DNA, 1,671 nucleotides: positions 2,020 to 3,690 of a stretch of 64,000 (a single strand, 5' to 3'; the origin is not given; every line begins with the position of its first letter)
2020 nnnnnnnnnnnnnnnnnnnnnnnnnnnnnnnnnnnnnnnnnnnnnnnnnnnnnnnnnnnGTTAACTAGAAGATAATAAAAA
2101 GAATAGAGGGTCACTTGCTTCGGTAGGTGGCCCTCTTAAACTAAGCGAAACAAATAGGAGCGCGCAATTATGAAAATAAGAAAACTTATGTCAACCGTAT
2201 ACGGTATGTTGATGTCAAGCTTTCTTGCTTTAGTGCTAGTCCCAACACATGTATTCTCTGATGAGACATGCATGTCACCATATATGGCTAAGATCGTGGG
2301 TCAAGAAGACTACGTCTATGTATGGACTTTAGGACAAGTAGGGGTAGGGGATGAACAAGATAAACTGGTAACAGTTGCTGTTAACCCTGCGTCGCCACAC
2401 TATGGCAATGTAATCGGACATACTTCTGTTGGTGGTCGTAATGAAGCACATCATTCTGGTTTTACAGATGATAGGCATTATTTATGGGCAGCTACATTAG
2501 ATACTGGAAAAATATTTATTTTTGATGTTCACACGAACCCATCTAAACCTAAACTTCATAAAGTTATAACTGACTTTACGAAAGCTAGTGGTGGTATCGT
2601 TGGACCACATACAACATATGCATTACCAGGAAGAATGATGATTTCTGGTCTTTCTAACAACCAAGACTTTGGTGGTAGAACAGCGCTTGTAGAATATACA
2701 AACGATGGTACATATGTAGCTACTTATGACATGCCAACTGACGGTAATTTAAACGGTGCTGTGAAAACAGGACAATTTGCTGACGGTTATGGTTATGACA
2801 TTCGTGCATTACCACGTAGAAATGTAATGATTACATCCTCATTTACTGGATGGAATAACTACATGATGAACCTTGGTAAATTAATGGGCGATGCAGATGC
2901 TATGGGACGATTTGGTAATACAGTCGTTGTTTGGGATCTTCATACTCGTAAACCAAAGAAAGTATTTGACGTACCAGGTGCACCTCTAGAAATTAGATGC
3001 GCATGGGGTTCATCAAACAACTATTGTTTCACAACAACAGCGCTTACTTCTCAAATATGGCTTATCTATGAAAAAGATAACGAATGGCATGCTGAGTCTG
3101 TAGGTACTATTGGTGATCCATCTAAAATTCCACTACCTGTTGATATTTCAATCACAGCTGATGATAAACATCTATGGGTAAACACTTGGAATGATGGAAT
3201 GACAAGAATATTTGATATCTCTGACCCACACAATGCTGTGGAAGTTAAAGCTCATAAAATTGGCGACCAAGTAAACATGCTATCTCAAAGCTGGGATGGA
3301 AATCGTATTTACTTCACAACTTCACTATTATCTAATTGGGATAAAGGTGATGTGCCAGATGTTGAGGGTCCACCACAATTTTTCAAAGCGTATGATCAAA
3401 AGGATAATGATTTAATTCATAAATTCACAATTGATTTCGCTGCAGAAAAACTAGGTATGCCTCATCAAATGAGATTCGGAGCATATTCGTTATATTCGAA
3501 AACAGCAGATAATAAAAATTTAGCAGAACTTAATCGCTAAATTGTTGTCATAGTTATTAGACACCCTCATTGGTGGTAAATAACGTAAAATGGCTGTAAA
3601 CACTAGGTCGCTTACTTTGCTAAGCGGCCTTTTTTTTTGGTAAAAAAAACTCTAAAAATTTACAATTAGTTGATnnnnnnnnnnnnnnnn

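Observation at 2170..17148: Methanethiol oxidase physically abuts the formaldehyde-oxidation (Fae/H4MPT/Fhc) island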

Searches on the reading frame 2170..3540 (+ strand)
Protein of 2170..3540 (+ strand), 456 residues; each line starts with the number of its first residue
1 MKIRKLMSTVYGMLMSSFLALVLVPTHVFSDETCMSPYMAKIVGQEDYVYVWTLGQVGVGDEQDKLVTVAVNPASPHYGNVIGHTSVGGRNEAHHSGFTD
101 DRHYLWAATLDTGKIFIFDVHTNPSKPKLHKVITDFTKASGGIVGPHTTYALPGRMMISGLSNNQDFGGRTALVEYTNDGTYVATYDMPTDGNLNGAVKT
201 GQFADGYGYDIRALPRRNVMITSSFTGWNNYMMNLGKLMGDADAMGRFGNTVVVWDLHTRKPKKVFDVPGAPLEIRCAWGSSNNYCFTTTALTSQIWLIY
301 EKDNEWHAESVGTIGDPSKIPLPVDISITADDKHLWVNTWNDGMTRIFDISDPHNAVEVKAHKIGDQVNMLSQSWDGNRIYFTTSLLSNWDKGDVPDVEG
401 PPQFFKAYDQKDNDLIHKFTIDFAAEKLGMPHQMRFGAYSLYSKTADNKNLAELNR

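Call 3: search_protein_families(library=pfam, proteins=[window:2170-3540:+])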
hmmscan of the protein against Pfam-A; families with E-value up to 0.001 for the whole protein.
window:2170-3540:+ (456 aa): 1 family
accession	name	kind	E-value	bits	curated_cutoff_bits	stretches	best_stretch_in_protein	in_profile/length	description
PF05694.17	SBP56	-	4.7e-47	161.2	34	1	31-436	4-442/453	56kDa selenium binding protein (SBP56)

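Call 6: search_protein_families(library=ncbifam, proteins=[window:2170-3540:+])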
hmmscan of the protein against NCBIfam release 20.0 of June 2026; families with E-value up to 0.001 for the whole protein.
window:2170-3540:+ (456 aa): 1 family
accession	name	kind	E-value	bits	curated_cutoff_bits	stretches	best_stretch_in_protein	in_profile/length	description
NF052453.1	MthilOxMtoX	equivalog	8.3e-209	693.1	650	1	29-443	2-407/408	methanethiol oxidase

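Call 9: find_related_loci(query=window:2170-3540:+, collection=genome_contigs, flank=10000)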
Query window:2170-3540:+ (456 aa) in genome_contigs; peptide patterns used: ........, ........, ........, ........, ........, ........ (x = any residue, [..] = any of these).
599 stretches matched a pattern (row limit reached: there are more); 582 encode a relative of the query (tblastn E <= 1e-3); the best 80 are kept; 80 distinct loci.
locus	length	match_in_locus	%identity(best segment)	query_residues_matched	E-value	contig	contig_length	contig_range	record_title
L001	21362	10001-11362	88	1-456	0e+0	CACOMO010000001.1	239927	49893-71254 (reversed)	MAG: uncultured gamma proteobacterium genome assembly, contig: AH-324-A07_NODE_1, whole genome shotgun sequence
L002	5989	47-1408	88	1-456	0e+0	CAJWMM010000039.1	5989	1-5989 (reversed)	MAG TPA_asm: uncultured Gammaproteobacteria bacterium isolate ERR599079_bin.48_MetaBAT_v2.12.1_MAG genome assembly, cont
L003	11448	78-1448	87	1-456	0e+0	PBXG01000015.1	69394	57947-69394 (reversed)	MAG: Gammaproteobacteria bacterium isolate RS590 40272, whole genome shotgun sequence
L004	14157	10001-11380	85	1-456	0e+0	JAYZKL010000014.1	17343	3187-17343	MAG: Pseudomonadota bacterium isolate XB_MAG282 DB_MAG282_0014, whole genome shotgun sequence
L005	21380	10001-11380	86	1-456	0e+0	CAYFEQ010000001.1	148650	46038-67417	MAG TPA_asm: uncultured Ectothiorhodospiraceae bacterium isolate ERP001736_co1_220 genome assembly, contig: NODE_18_leng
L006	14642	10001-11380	85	1-456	0e+0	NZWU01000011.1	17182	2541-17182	MAG: Gammaproteobacteria bacterium isolate NAT478 55623, whole genome shotgun sequence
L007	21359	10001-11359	84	3-456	0e+0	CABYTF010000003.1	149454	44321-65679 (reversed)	MAG: uncultured gamma proteobacterium genome assembly, contig: AG-894-P10_NODE_3, whole genome shotgun sequence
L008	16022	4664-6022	85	3-456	0e+0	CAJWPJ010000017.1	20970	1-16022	MAG TPA_asm: uncultured Gammaproteobacteria bacterium isolate ERR599066_bin.47_MetaBAT_v2.12.1_MAG genome assembly, cont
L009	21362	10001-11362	83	2-456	0e+0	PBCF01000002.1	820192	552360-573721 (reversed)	MAG: Gammaproteobacteria bacterium isolate SP4045 67908, whole genome shotgun sequence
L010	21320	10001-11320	73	3-445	0e+0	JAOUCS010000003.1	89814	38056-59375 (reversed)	MAG: Lysobacterales bacterium isolate 24_Oct_SF_Bin28 24_Oct_SF_Bin28_scaffold_4_c1, whole genome shotgun sequence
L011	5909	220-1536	72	3-444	0e+0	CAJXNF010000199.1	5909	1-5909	MAG TPA_asm: uncultured proteobacterium isolate SRR4030075_bin.2_MetaBAT_v2.12.1_MAG genome assembly, contig: NODE_6744_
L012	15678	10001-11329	74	13-454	0e+0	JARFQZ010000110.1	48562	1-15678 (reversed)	MAG: Lysobacterales bacterium isolate MAG_Ve_Sed_37 k141_4865877, whole genome shotgun sequence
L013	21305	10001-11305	73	21-456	0e+0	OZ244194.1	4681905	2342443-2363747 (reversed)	MAG: Arenicellales bacterium isolate 1000d660-bfdf-43c6-b180-46d6a97c6c25 genome assembly, chromosome: 1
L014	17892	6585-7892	74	11-444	0e+0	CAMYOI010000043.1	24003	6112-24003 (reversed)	MAG: uncultured Gammaproteobacteria bacterium isolate FCS_Gamma_070 genome assembly, contig: scaffold_1524, whole genome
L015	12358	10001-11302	71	5-444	0e+0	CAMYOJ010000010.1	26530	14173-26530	MAG: uncultured Woeseiaceae bacterium isolate FCS_Gamma_094 genome assembly, contig: scaffold_1412, whole genome shotgun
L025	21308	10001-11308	71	4-442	0e+0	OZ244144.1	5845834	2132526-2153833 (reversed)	MAG: Gammaproteobacteria bacterium isolate 5c633af5-84de-4cc7-8157-d45a81a42ed4 genome assembly, chromosome: 1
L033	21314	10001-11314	69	3-444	0e+0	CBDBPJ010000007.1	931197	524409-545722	MAG: Gammaproteobacteria bacterium isolate bb6b15c1-335f-4c8a-84a7-a05bc1b1d3fd genome assembly, contig: contig_7, whole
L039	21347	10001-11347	69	2-449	0e+0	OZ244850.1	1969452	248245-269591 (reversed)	MAG: Gammaproteobacteria bacterium isolate ed37e13b-53fa-493c-b8f4-17445a644a29 genome assembly, chromosome: 1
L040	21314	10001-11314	68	3-444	0e+0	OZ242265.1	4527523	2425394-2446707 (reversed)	MAG: Gammaproteobacteria bacterium isolate e770b403-878d-4ab6-9ba2-f911db374a53 genome assembly, chromosome: 1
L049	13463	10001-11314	68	3-444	0e+0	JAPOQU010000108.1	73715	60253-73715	MAG: Gammaproteobacteria bacterium isolate APA_bin_93 c_000000489468, whole genome shotgun sequence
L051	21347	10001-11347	69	2-449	0e+0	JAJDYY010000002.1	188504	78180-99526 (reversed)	MAG: Gammaproteobacteria bacterium isolate jk18x34bins.59 k141_54516, whole genome shotgun sequence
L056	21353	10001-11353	68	2-453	0e+0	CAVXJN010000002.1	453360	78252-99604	MAG: uncultured Gammaproteobacteria bacterium isolate MFD05684.bin.1.125 genome assembly, contig: contig_43422, whole ge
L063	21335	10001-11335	68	1-449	0e+0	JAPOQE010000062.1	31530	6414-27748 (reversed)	MAG: Gammaproteobacteria bacterium isolate APA_bin_76 c_000000243069, whole genome shotgun sequence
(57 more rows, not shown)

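Call 17: search_protein_families(library=pfam, proteins=[L001:544-2766:-, L001:3112-3480:+, L001:3477-4142:-, L001:4198-5568:+, L001:5925-6575:+, L001:6715-7803:+, L001:7938-8210:+, L009:1391-3073:-, L009:4349-5626:+, L009:6702-7793:+], max_evalue=0.01)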
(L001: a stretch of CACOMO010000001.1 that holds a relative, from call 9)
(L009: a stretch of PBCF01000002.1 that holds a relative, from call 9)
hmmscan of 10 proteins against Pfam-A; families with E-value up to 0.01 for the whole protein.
L001:544-2766:- (740 aa): 7 families
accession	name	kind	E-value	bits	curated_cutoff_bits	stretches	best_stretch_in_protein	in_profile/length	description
PF01512.22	Complex1_51K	-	8.7e-39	133.2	31.2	1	380-540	2-148/150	Nuo51 FMN-binding domain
PF01257.25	2Fe-2S_thioredx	-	1.6e-25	90.1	24.8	1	202-336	4-142/145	Thioredoxin-like [2Fe-2S] ferredoxin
PF10589.14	NADH_4Fe-4S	-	3.1e-20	72.3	23.5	1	653-728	2-83/85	NADH-ubiquinone oxidoreductase-F iron-sulfur binding region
PF13356.12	Arm-DNA-bind_3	-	9.8e-18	64.5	27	1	4-93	1-83/83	Arm DNA-binding domain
PF10531.15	SLBB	-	4.6e-07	30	27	1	566-614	3-54/55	SLBB domain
PF22461.2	SLBB_2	-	0.00023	21.6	27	1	564-611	2-51/79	SLBB domain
PF14659.12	Phage_int_SAM_3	-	0.0065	17.1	22.6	0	115-157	11-53/58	Phage integrase, N-terminal SAM-like domain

L001:3112-3480:+ (122 aa): 1 family
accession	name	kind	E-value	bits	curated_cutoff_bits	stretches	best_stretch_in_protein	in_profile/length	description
PF01329.24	Pterin_4a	-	4.7e-23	81.6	26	1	7-95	3-91/91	Pterin 4 alpha carbinolamine dehydratase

L001:3477-4142:- (221 aa): 3 families
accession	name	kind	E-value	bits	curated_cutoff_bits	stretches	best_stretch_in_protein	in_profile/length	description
PF02630.20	SCO1-SenC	-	3.2e-37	127.9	22.8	1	69-195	7-132/134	SCO1/SenC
PF00578.27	AhpC-TSA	-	1e-05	25.9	26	1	73-198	15-122/124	AhpC/TSA family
PF13905.12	Thioredoxin_8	-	0.0056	17.4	27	0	83-132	1-48/94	Thioredoxin-like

L001:4198-5568:+ (456 aa): 1 family
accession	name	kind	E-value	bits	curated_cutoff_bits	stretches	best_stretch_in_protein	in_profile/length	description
PF00487.30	FA_desaturase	-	1.9e-26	93.8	29.7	1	172-375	6-233/253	Fatty acid desaturase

L001:5925-6575:+ (216 aa): 1 family
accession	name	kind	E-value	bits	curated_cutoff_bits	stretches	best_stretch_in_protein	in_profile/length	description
PF13410.11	GST_C_2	-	0.00045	20.7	24.9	1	115-177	9-67/69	Glutathione S-transferase, C-terminal domain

L001:6715-7803:+ (362 aa): 3 families
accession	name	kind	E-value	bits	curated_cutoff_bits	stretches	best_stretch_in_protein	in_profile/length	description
PF00175.26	NAD_binding_1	-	2.3e-19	70.5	22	1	226-338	2-108/109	Oxidoreductase NAD-binding domain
PF00111.32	Fer2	-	1.5e-15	57.4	21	1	23-95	5-76/77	2Fe-2S iron-sulfur cluster binding domain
PF00970.30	FAD_binding_6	-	8.5e-09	36.1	21.1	1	120-215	4-99/99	Oxidoreductase FAD-binding domain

L001:7938-8210:+ (90 aa): 1 family
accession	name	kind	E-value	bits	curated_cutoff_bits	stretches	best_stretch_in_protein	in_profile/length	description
PF10328.15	7TM_GPCR_Srx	-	0.0019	18.3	23.8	1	13-71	126-185/263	Serpentine type 7TM GPCR chemoreceptor Srx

L009:1391-3073:- (560 aa): 5 families
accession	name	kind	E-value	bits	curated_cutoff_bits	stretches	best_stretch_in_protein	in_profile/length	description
PF01512.22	Complex1_51K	-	1.1e-38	132.9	31.2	1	207-367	2-148/150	Nuo51 FMN-binding domain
PF01257.25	2Fe-2S_thioredx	-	2.1e-25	89.7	24.8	1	29-164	4-143/145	Thioredoxin-like [2Fe-2S] ferredoxin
PF10589.14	NADH_4Fe-4S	-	3.3e-22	78.6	23.5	1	479-555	1-83/85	NADH-ubiquinone oxidoreductase-F iron-sulfur binding region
PF10531.15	SLBB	-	2e-05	24.8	27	1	393-438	3-51/55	SLBB domain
PF22461.2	SLBB_2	-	0.00029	21.3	27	1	391-438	2-51/79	SLBB domain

L009:4349-5626:+ (425 aa): 1 family
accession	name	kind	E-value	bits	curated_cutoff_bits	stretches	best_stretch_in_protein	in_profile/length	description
PF00487.30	FA_desaturase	-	8.5e-28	98.2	29.7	1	143-343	8-232/253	Fatty acid desaturase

L009:6702-7793:+ (363 aa): 4 families
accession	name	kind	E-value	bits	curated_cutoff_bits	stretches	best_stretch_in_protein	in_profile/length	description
PF00175.26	NAD_binding_1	-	4.9e-18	66.2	22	1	226-336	2-106/109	Oxidoreductase NAD-binding domain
PF00111.32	Fer2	-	3.6e-15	56.1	21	1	19-96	1-77/77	2Fe-2S iron-sulfur cluster binding domain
PF00970.30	FAD_binding_6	-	6.4e-07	30.1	21.1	1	119-215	3-99/99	Oxidoreductase FAD-binding domain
PF13085.11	Fer2_3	-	0.0098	16.3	27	0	25-69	27-69/107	2Fe-2S iron-sulfur cluster binding domain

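Call 18: search_protein_families(library=pfam, proteins=[L039:8376-9248:+, L039:11472-12227:+, L039:12224-13573:+, L039:13587-14264:+, L039:14830-16077:+, L039:16210-16665:+, L039:16702-18063:+, L039:6846-7457:-, L039:5939-6820:+, L039:3191-4993:+], max_evalue=0.01)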
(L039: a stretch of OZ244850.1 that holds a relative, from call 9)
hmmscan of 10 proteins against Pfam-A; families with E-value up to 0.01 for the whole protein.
L039:8376-9248:+ (290 aa): 3 families
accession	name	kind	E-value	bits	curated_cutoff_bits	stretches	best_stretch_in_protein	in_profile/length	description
PF02882.25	THF_DHG_CYH_C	-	3.3e-70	235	27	1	123-286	1-157/160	Tetrahydrofolate dehydrogenase/cyclohydrolase, NAD(P)-binding domain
PF00763.28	THF_DHG_CYH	-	2.4e-43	147.5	32.8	1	6-120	1-115/115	Tetrahydrofolate dehydrogenase/cyclohydrolase, catalytic domain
PF01262.27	AlaDh_PNT_C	-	0.0054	16.6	23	1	180-236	66-131/214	Alanine dehydrogenase/PNT, C-terminal domain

L039:11472-12227:+ (251 aa): 2 families
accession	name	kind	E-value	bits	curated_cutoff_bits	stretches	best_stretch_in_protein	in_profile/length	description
PF02630.20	SCO1-SenC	-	2.1e-15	57.3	22.8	1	78-216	7-133/134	SCO1/SenC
PF00578.27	AhpC-TSA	-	0.0062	16.9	26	0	79-218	12-122/124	AhpC/TSA family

L039:12224-13573:+ (449 aa): 3 families
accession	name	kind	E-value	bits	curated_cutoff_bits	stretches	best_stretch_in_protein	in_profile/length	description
PF03150.19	CCP_MauG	-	5.5e-51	173.5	25.6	1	101-250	2-148/149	Di-haem cytochrome c peroxidase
PF00034.26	Cytochrom_C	-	6.4e-06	27.8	21.3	1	258-414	1-89/90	Cytochrome c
PF21419.2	RoxA-like_Cyt-c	-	7.2e-06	25.9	26.7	1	353-382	5-34/39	RoxA-like, cytochrome c-like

L039:13587-14264:+ (225 aa): 7 families
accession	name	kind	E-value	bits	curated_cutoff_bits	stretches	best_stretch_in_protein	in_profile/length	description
PF00578.27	AhpC-TSA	-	2.4e-25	89.3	26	1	51-162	5-123/124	AhpC/TSA family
PF08534.16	Redoxin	-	4.9e-21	75.5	26.6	1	47-171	3-139/148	Redoxin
PF13905.12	Thioredoxin_8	-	1.4e-12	48.2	27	1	72-160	2-94/94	Thioredoxin-like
PF00085.26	Thioredoxin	-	4.2e-08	33.6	23.5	1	71-111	18-57/103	Thioredoxin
PF00255.25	GSHPx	-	0.00012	22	27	1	53-110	3-59/108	Glutathione peroxidase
PF13911.12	AhpC-TSA_2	-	0.0009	20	27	0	93-140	2-48/114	AhpC/TSA antioxidant enzyme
PF13098.12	Thioredoxin_2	-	0.0018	19.1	27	1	72-166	6-93/104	Thioredoxin-like domain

L039:14830-16077:+ (415 aa): 0 families

L039:16210-16665:+ (151 aa): 2 families
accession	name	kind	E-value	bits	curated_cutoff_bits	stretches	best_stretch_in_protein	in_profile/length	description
PF01568.27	Molydop_binding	-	9.3e-10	39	26.8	1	42-127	2-93/110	Molydopterin dinucleotide binding domain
PF02359.24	CDC48_N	-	0.005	17.4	35.1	1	65-117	11-62/85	Cell division protein 48 (CDC48), N-terminal domain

L039:16702-18063:+ (453 aa): 1 family
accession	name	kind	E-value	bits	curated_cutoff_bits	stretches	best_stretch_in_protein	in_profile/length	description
PF00384.28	Molybdopterin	-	0.0003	20.4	24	1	107-326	55-226/353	Molybdopterin oxidoreductase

L039:6846-7457:- (203 aa): 1 family
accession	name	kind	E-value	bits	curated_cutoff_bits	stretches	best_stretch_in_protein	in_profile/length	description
PF18943.6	DUF5690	-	0.00041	19.8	25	0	133-178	45-92/382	Family of unknown function (DUF5690)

L039:5939-6820:+ (293 aa): 1 family
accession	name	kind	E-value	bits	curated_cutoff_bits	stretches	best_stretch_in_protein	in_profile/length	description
PF00809.28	Pterin_bind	-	7.7e-84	281.6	25.5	1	22-265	1-244/244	Pterin binding enzyme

L039:3191-4993:+ (600 aa): 8 families
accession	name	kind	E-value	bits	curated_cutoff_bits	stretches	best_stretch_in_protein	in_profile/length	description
PF00009.33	GTP_EFTU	-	2e-53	181.3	26.5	1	6-185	1-187/188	Elongation factor Tu GTP binding domain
PF06421.17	LepA_C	-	1.6e-49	166.9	29.7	1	491-596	1-106/107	GTP-binding protein LepA C-terminus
PF00679.30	EFG_C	-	9.7e-20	70.8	27.9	1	403-488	2-87/89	Elongation factor G C-terminus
PF03144.31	GTP_EFTU_D2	-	6.3e-10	39.8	30.3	1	209-279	1-73/73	Elongation factor Tu domain 2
PF22042.2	EF-G_D2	-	6.2e-05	23.5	27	1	194-280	1-83/84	Elongation factor G domain 2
PF14492.12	EFG_III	-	0.00018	21.9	27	1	296-369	3-73/75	Elongation Factor G, domain III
PF10662.15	PduV-EutP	-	0.00066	19.9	21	1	61-180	22-141/143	Ethanolamine utilisation - propanediol utilisation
PF16658.11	RF3_C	-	0.00072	19.8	40.1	1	294-371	6-80/132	Class II release factor RF3, C-terminal domain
